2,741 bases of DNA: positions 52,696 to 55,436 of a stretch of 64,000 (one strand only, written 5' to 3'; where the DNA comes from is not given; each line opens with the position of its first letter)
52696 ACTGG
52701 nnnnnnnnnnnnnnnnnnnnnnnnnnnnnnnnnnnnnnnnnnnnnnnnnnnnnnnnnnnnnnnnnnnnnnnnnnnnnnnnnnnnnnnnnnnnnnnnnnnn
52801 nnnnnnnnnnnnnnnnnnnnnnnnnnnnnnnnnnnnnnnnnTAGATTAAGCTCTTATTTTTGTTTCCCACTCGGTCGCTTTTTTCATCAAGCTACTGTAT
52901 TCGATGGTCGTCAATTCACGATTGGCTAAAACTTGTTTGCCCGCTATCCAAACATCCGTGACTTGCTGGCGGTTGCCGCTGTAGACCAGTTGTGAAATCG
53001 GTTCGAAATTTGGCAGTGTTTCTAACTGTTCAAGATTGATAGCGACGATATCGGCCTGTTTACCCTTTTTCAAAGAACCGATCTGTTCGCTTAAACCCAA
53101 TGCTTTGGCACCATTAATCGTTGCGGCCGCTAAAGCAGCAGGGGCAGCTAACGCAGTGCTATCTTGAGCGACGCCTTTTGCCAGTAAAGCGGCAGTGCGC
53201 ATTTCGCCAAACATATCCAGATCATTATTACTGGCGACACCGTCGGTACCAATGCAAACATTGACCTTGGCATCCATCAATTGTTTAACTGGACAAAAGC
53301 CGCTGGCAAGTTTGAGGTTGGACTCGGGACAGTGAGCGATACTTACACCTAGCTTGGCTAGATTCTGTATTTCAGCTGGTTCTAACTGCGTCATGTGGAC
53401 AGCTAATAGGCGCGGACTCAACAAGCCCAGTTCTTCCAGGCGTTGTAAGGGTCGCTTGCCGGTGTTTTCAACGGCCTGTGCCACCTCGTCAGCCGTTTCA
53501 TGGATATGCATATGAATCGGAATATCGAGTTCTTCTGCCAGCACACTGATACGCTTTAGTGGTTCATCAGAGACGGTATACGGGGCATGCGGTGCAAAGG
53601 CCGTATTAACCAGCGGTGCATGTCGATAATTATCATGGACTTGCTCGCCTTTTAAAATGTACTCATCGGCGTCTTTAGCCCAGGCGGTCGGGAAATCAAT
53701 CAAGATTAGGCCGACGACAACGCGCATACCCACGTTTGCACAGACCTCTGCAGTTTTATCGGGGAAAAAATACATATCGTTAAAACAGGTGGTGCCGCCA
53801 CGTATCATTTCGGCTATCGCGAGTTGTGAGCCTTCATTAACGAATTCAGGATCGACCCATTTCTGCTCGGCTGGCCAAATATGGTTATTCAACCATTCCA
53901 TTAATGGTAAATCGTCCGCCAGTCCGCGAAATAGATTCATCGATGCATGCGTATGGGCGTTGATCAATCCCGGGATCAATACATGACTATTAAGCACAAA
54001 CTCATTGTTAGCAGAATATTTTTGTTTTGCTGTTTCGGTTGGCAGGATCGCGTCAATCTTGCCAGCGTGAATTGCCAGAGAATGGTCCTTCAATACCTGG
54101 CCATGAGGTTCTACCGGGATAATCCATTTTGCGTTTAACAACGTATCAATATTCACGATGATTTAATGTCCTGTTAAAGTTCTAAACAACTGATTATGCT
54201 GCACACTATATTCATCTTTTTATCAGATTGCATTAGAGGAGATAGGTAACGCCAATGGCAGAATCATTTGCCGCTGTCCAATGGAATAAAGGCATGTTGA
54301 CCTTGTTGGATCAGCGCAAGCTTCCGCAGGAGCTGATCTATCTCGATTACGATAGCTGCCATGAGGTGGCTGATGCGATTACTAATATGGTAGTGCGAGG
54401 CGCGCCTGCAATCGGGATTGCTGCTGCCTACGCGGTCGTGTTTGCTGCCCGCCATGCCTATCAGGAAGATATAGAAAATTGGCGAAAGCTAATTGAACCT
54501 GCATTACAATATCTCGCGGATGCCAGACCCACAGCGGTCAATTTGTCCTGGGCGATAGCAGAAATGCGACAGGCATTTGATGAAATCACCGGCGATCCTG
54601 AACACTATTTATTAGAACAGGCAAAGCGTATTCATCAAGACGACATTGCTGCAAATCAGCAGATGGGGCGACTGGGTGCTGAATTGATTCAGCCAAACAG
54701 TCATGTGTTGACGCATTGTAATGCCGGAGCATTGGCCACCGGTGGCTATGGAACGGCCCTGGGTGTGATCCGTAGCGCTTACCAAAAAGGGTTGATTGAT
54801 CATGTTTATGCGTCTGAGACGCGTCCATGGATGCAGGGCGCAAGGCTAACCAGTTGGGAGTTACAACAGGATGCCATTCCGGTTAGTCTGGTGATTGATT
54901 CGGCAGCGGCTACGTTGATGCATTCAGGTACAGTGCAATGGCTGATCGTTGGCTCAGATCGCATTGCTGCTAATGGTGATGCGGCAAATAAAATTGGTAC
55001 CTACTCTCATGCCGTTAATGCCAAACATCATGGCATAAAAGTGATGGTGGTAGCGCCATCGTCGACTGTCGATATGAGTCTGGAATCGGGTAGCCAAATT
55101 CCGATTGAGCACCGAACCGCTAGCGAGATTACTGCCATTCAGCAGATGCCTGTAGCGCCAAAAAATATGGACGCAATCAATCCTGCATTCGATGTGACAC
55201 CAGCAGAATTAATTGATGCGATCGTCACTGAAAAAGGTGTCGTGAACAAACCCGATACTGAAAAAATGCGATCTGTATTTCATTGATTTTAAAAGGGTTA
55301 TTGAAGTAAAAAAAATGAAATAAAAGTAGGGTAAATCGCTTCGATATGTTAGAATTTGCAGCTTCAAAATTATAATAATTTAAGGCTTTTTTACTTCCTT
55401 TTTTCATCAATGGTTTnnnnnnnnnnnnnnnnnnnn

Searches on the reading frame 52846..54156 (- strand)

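Call 80: search_protein_families(library=pfam, proteins=[window:52846-54156:-], max_evalue=0.00001)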
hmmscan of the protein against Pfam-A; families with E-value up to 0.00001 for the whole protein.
window:52846-54156:- (436 aa): 2 families
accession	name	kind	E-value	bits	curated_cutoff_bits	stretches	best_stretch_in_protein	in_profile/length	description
PF01979.26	Amidohydro_1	-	6.2e-78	262.9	25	1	59-409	1-345/345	Amidohydrolase family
PF07969.17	Amidohydro_3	-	1.3e-23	84.7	29.7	1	151-409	209-471/472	Amidohydrolase family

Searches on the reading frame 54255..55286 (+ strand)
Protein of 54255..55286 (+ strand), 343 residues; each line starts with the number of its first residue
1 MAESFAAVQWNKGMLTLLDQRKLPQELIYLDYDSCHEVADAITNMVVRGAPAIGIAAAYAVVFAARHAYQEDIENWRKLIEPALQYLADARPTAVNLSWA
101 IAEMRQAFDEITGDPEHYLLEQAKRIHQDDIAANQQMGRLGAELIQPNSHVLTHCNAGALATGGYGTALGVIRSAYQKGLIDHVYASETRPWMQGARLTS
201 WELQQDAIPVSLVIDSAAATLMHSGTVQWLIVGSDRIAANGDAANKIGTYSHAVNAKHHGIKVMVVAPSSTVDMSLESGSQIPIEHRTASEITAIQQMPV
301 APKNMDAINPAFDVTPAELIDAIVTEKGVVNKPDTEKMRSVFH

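Call 80: search_protein_families(library=pfam, proteins=[window:54255-55286:+], max_evalue=0.00001)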
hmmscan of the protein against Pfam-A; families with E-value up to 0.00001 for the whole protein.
window:54255-55286:+ (343 aa): 1 family
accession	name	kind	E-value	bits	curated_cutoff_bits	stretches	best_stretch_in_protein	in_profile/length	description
PF01008.23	IF-2B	-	5.1e-78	262.6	22.4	1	47-331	2-279/280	Initiation factor 2 subunit family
